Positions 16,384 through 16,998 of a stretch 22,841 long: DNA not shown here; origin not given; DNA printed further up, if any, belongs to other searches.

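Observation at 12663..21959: One ~80-100-aa module occurs five times, fused to two glycosyltransferases and both sulfotransferases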

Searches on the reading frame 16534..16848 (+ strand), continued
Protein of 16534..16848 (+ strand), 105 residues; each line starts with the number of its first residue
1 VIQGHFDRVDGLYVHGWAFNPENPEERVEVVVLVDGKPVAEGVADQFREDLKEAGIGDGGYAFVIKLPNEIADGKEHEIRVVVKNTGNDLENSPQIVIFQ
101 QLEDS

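Call 55: find_related_loci(query=A1, collection=genome_contigs, flank=6000)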
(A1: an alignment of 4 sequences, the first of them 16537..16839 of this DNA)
Query A1 (101 aa) in genome_contigs; peptide patterns used: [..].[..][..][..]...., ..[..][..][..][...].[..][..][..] (x = any residue, [..] = any of these).
309 stretches matched a pattern; 89 encode a relative of the query (tblastn E <= 1e-3); the best 80 are kept; 80 distinct loci.
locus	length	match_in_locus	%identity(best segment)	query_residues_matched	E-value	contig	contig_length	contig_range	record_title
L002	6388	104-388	60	2-96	1e-33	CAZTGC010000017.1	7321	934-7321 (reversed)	MAG TPA_asm: uncultured Dictyoglomota bacterium isolate binchicken_co40_85 genome assembly, contig: NODE_4245_length_732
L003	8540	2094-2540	55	2-99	2e-33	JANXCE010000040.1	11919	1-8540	MAG: Caldimicrobium sp. isolate SKYB6 NODE_40_length_11919_cov_27.911417, whole genome shotgun sequence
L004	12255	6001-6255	48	1-87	6e-21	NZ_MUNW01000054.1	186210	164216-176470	Sinorhizobium sp. A49 NODE_14_length_186210_cov_5.56301_ID_27, whole genome shotgun sequence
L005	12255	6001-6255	47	1-87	8e-21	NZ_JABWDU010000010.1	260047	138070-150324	Ensifer oleiphilus strain HO-A22 NODE_10_length_260047_cov_106.179278, whole genome shotgun sequence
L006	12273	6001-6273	38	1-91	1e-20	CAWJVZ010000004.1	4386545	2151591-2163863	MAG: uncultured Alphaproteobacteria bacterium isolate MFD09206.bin.1.212 genome assembly, contig: contig_672, whole geno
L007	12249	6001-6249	46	1-84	1e-20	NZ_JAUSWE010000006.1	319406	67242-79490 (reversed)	Rhizobium mesoamericanum strain DSM 28449 Ga0480173_06, whole genome shotgun sequence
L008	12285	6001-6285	44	1-93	3e-20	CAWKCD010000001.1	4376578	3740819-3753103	MAG: uncultured Alphaproteobacteria bacterium isolate MFD04580.bin.1.170 genome assembly, contig: contig_2973, whole gen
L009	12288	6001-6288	41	1-96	1e-19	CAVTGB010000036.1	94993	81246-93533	MAG: uncultured Alphaproteobacteria bacterium isolate MFD09222.bin.3.67 genome assembly, contig: contig_157199, whole ge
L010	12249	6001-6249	45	1-84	2e-19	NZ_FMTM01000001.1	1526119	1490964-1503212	Rhizobium mongolense subsp. loessense strain CGMCC 1.3401, whole genome shotgun sequence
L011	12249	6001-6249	45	1-84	4e-18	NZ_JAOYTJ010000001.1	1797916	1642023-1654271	Pararhizobium sp. BT-229 BT.229_ctg001, whole genome shotgun sequence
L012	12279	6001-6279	42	1-95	4e-19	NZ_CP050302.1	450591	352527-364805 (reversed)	Phyllobacterium sp. 628 plasmid p_2, complete sequence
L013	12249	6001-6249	43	1-84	4e-19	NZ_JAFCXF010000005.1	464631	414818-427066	Pararhizobium sp. DWP3-4 NODE_5_length_464631_cov_67.915143, whole genome shotgun sequence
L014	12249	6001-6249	44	1-84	5e-19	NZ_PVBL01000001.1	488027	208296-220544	Neorhizobium sp. T6_25 NODE_1_length_488027_cov_13.6233_ID_2228, whole genome shotgun sequence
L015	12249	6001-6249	44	1-84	5e-19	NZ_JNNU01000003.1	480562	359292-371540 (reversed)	Neorhizobium vignae strain CCBAU 05176 contig3, whole genome shotgun sequence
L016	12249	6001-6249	44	1-84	7e-19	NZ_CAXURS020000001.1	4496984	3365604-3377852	Neorhizobium sp. LjRoot104 LJR104c1, whole genome shotgun sequence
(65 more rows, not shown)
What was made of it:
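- Closest known: WgeE. Same: It contains one canonical copy of this module, 41-48% identical to copy a (call 55).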

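Call 59: search_protein_families(library=pfam, proteins=[L004:1482-3845:+, L004:3833-4681:+, L004:4615-5931:+, L004:5944-6669:+, L004:6669-8912:+, L004:8912-10231:+, L004:10259-11443:+, L003:2133-5000:+, L002:68-4375:+], max_evalue=0.0001)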
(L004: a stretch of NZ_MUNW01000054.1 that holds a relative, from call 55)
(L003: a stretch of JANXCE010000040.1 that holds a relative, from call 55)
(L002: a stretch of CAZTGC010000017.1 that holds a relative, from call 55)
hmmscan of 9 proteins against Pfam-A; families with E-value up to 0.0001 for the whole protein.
L004:1482-3845:+ (788 aa): 1 family
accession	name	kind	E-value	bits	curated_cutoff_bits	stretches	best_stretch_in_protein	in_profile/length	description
PF00535.33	Glycos_transf_2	-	1.7e-09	38.3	23.3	1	508-635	1-123/168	Glycosyl transferase family 2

L004:3833-4681:+ (283 aa): 5 families
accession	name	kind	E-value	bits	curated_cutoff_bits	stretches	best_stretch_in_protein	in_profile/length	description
PF13649.12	Methyltransf_25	-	2.3e-15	57.5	27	1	76-189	1-97/97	Methyltransferase domain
PF08241.18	Methyltransf_11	-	2.8e-14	53.9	21.2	1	77-192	1-94/95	Methyltransferase domain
PF13489.12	Methyltransf_23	-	1.9e-11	44.4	27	1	70-204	20-127/164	Methyltransferase domain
PF08242.18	Methyltransf_12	-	6e-09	37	30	1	77-191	1-98/98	Methyltransferase domain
PF13847.12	Methyltransf_31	-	1.3e-08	35.1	27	1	72-196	3-112/145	Methyltransferase domain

L004:4615-5931:+ (439 aa): 5 families
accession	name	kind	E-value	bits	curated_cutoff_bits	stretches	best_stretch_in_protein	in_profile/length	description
PF13692.12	Glyco_trans_1_4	-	2.1e-28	99.8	27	1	257-402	1-141/142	Glycosyl transferases group 1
PF00534.26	Glycos_transf_1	-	9.8e-26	90.7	26.4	1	250-411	8-166/172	Glycosyl transferases group 1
PF13439.12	Glyco_transf_4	-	4e-21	76.2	28.5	1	39-241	1-166/170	Glycosyltransferase Family 4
PF13579.12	Glyco_trans_4_4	-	3.5e-16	60.4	29.7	1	40-240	1-158/158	Glycosyl transferase 4-like domain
PF20706.3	GT4-conflict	-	4.3e-07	29.7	26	1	241-382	181-326/385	Family 4 Glycosyltransferase in conflict systems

L004:5944-6669:+ (242 aa): 0 families

L004:6669-8912:+ (748 aa): 0 families

L004:8912-10231:+ (440 aa): 5 families
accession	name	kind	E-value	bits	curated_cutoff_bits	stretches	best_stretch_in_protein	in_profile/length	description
PF13692.12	Glyco_trans_1_4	-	2.6e-24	86.5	27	1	242-390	2-142/142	Glycosyl transferases group 1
PF00534.26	Glycos_transf_1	-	1.8e-23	83.4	26.4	1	233-391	7-159/172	Glycosyl transferases group 1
PF13439.12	Glyco_transf_4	-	8.6e-16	58.9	28.5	1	21-223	2-166/170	Glycosyltransferase Family 4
PF20706.3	GT4-conflict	-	6e-10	39.1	26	1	231-379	187-328/385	Family 4 Glycosyltransferase in conflict systems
PF13579.12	Glyco_trans_4_4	-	1.6e-09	38.7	29.7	1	21-222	1-158/158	Glycosyl transferase 4-like domain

L004:10259-11443:+ (395 aa): 1 family
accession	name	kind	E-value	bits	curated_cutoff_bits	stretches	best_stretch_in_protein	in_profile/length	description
PF04230.19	PS_pyruv_trans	-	1.5e-23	84.5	25.3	1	36-320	1-280/280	Polysaccharide pyruvyl transferase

L003:2133-5000:+ (956 aa): 8 families
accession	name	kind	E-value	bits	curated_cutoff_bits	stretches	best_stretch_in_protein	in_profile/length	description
PF00535.33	Glycos_transf_2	-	5.8e-25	88.6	23.3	1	310-444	1-132/168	Glycosyl transferase family 2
PF13692.12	Glyco_trans_1_4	-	8.4e-23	81.6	27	1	767-903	2-142/142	Glycosyl transferases group 1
PF13641.12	Glyco_tranf_2_3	-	2.1e-11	44.7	27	1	307-523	1-216/230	Glycosyltransferase like family 2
PF10111.15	Glyco_tranf_2_2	-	2.4e-11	44.1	27.3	1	310-503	1-201/276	Glycosyltransferase like family 2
PF00534.26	Glycos_transf_1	-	3.1e-10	40.3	26.4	1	787-915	33-170/172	Glycosyl transferases group 1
PF13524.12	Glyco_trans_1_2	-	1.9e-07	31.6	25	1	794-927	8-138/144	Glycosyl transferase-like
PF13632.12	Glyco_trans_2_3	-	3.2e-07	30.8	27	1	387-521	1-124/198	Glycosyl transferase family group 2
PF13712.12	Glyco_tranf_2_5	-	4.6e-05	23.7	27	0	369-521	38-192/210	Glycosyltransferase like family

L002:68-4375:+ (1436 aa): 3 families
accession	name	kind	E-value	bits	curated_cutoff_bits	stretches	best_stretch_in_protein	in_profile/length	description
PF13704.12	Glyco_tranf_2_4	-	4.2e-25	88.5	27.5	1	1152-1247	1-96/98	Glycosyl transferase family 2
PF01762.27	Galactosyl_T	-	2e-14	54.3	23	1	892-1047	29-189/195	Galactosyltransferase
PF02434.22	Fringe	-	4.1e-05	23.5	21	1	851-1048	6-196/250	Fringe-like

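Call 68: search_dna_similar(query=L004:5944-6669:+, collection=plasmids, mode=protein, max_rows=25, rows=spread)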
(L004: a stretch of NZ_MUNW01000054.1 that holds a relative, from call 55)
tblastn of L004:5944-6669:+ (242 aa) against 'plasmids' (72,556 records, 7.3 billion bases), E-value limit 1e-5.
Records with a match: 106; places in all: 110; records where one place covers at least 80% of the query: 89.
Best place of each record, by identity: 90-95% 1; 60-80% 22; <60% 83.
By first word of the organism name: Sinorhizobium 69; Azospirillum 14; Ensifer 9; Phyllobacterium 5; Neorhizobium 2; Chelatococcus 2; Pararhizobium 1; Niveispirillum 1; Paracoccus 1; Sagittula 1; and 1 more.
By predicted mobility (MOB-suite, as given by PLSDB): mobilizable 60; non-mobilizable 39; conjugative 7.
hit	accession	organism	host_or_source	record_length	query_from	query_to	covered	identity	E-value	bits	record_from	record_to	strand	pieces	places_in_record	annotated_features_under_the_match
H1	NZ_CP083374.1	Ensifer canadensis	Melilotus albus,Cell Culture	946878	1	231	95%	90.9%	1e-112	362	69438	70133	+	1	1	hypothetical protein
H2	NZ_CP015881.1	Ensifer adhaerens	silty clay loam soil (pH 6.1)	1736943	1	231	95%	64.5%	2e-76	258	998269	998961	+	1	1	none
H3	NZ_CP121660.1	Sinorhizobium terangae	Desmanthus virgatus,cell culture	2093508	1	231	95%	64.5%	7e-74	250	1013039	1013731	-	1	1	none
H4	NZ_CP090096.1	Neorhizobium galegae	Galega,Cell culture,Plant nodule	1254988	1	221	91%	65.6%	7e-76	256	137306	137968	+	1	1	record has no annotation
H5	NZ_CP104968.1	Phyllobacterium sp. A18/5-2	Vicia costata,cell culture,root nodule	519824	2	231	95%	61.3%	9e-60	256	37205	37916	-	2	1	none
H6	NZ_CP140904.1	Sinorhizobium medicae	Medicago lupulina,whole organism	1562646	1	217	90%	59.4%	3e-69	237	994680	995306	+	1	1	none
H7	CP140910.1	Sinorhizobium medicae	Medicago lupulina,whole organism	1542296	1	217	90%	59.4%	4e-69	236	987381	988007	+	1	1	hypothetical protein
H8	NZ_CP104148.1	Sinorhizobium medicae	Trigonella foenum-graecum,cell culture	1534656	1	217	90%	59.0%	3e-68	234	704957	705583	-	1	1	none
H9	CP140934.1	Sinorhizobium meliloti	Medicago lupulina,whole organism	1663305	4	217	88%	58.9%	3e-67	231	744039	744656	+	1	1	hypothetical protein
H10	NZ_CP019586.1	Sinorhizobium meliloti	Medicago arborea,tissue sample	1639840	4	217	88%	58.9%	3e-67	231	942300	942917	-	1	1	none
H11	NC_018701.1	Sinorhizobium meliloti Rm41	-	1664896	4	217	88%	58.9%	3e-67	231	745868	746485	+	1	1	none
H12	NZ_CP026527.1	Sinorhizobium meliloti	Medicago sativa L. subsp. ambigua,Cell ...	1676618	4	217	88%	58.9%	3e-67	231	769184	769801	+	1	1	none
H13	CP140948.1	Sinorhizobium meliloti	Medicago lupulina,whole organism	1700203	4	217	88%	58.9%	3e-67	231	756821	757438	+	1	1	hypothetical protein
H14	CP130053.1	Sinorhizobium meliloti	Medicago,Cell culture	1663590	4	217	88%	58.9%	3e-67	231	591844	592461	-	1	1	hypothetical protein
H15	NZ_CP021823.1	Sinorhizobium meliloti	Medicago truncatula,Single Cell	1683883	4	217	88%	58.9%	3e-67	231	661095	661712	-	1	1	none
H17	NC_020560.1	Sinorhizobium meliloti 2011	-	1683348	4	217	88%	58.9%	6e-67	230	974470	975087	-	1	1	none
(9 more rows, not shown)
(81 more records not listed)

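Call 69: get_annotated_region(hit=H17, flank=9000)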
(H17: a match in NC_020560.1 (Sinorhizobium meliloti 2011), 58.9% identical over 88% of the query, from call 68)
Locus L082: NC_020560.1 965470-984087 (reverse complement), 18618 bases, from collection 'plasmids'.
description: Sinorhizobium meliloti 2011 plasmid pSymB, complete sequence
organism: Sinorhizobium meliloti 2011 (NCBI taxid 1286640)
taxonomy: Bacteria; Pseudomonadota; Alphaproteobacteria; Hyphomicrobiales; Rhizobiaceae; Sinorhizobium; Sinorhizobium meliloti; Sinorhizobium meliloti 2011
host: -; source: -; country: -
typing (MOB-suite, as given by PLSDB): mobilizable; relaxase MOBQ
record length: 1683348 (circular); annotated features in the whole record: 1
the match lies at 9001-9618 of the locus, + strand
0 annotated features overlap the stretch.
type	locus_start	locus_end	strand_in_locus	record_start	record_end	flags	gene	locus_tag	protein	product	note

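Call 70: get_annotated_region(hit=H9, flank=10000)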
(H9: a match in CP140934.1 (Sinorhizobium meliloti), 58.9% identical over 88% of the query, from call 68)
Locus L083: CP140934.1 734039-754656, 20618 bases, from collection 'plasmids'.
description: Sinorhizobium meliloti strain ml28 plasmid pSymB, complete sequence
organism: Sinorhizobium meliloti (NCBI taxid 382)
taxonomy: Bacteria; Pseudomonadota; Alphaproteobacteria; Hyphomicrobiales; Rhizobiaceae; Sinorhizobium; Sinorhizobium meliloti
host: -; source: Medicago lupulina,whole organism; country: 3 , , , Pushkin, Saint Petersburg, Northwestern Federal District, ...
typing (MOB-suite, as given by PLSDB): mobilizable; relaxase MOBQ
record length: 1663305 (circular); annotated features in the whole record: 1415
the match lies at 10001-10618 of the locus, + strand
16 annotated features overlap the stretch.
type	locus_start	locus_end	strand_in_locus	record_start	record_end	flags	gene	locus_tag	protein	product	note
CDS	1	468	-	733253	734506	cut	-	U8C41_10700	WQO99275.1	glycosyltransferase family 4 protein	-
CDS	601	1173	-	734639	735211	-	-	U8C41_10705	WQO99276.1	MarR family transcriptional regulator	-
CDS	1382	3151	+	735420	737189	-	-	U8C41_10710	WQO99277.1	type I secretion system permease/ATPase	-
CDS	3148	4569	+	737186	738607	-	-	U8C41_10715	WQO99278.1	HlyD family type I secretion periplasmic adaptor subunit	-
CDS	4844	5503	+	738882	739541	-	-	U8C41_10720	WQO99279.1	calcium-binding protein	-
CDS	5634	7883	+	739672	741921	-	-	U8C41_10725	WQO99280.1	glycosyltransferase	-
CDS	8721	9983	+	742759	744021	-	-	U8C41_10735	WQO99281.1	glycosyltransferase family 4 protein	-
CDS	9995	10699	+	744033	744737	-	-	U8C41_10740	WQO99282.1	hypothetical protein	-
CDS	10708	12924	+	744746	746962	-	-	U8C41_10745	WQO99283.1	hypothetical protein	-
CDS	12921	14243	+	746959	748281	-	-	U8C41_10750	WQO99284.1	glycosyltransferase family 4 protein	-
CDS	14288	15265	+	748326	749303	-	-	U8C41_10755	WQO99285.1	hypothetical protein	-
CDS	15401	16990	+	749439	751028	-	-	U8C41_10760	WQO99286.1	ABC transporter substrate-binding protein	-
CDS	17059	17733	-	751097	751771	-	-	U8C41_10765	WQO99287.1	HAD family hydrolase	-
CDS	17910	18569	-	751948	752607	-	-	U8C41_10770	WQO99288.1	metallophosphoesterase family protein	-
CDS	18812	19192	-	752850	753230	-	-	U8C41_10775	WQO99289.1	hypothetical protein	-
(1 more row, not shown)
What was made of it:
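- Closest known: WgeE. Same: It lies in a polysaccharide biosynthesis cluster between GT4 genes, downstream of the MarR regulator, the type I secretion pair, a Ca-binding protein and a GT2 (calls 59, 68, 70).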

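Call 82: search_protein_families(library=pfam, proteins=[L001:19315-20349:+, L001:12654-13313:+, L001:13520-13945:+, L001:14025-14462:+, L083:10708-12921:+, L083:14288-15262:+, L083:5634-7880:+], max_evalue=0.05)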
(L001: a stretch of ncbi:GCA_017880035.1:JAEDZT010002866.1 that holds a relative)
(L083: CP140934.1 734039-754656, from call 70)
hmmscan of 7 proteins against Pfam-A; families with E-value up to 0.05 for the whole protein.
L001:19315-20349:+ (345 aa): 1 family
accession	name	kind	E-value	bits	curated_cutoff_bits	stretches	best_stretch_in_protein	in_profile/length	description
PF18468.6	Pfk_N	-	0.037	14.9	26.8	0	168-207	15-53/98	Phosphofructokinase N-terminal domain yeast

L001:12654-13313:+ (220 aa): 0 families

L001:13520-13945:+ (142 aa): 4 families
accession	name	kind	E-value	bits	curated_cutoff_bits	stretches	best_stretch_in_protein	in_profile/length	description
PF13469.12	Sulfotransfer_3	-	7.3e-08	33.4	27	1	85-131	99-146/216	Sulfotransferase family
PF13238.12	AAA_18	-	0.0063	17.4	29.4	1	26-82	1-54/128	AAA domain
PF21657.2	L544_helical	-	0.011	16.3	27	1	53-103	71-121/144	Nucleotidyl transferase L544, helical domain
PF00685.33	Sulfotransfer_1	-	0.016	15.1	22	1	25-122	3-103/255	Sulfotransferase domain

L001:14025-14462:+ (146 aa): 0 families

L083:10708-12921:+ (738 aa): 0 families

L083:14288-15262:+ (325 aa): 2 families
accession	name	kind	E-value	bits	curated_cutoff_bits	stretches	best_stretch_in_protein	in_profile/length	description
PF12697.13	Abhydrolase_6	-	0.0022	19.1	26.3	1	59-229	44-194/217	Alpha/beta hydrolase family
PF12146.15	Hydrolase_4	-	0.0076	16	27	1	80-140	76-138/239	Serine aminopeptidase, S33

L083:5634-7880:+ (749 aa): 4 families
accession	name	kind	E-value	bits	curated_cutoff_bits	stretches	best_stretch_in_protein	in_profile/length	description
PF00535.33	Glycos_transf_2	-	2.3e-13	50.9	23.3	1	467-647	1-164/168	Glycosyl transferase family 2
PF13641.12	Glyco_tranf_2_3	-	3.7e-07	30.8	27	1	466-694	3-217/230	Glycosyltransferase like family 2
PF13712.12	Glyco_tranf_2_5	-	2.9e-05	24.4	27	1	505-679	9-178/210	Glycosyltransferase like family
PF02709.20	Glyco_transf_7C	-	0.0057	16.7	23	1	631-680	15-64/78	N-terminal domain of galactosyltransferase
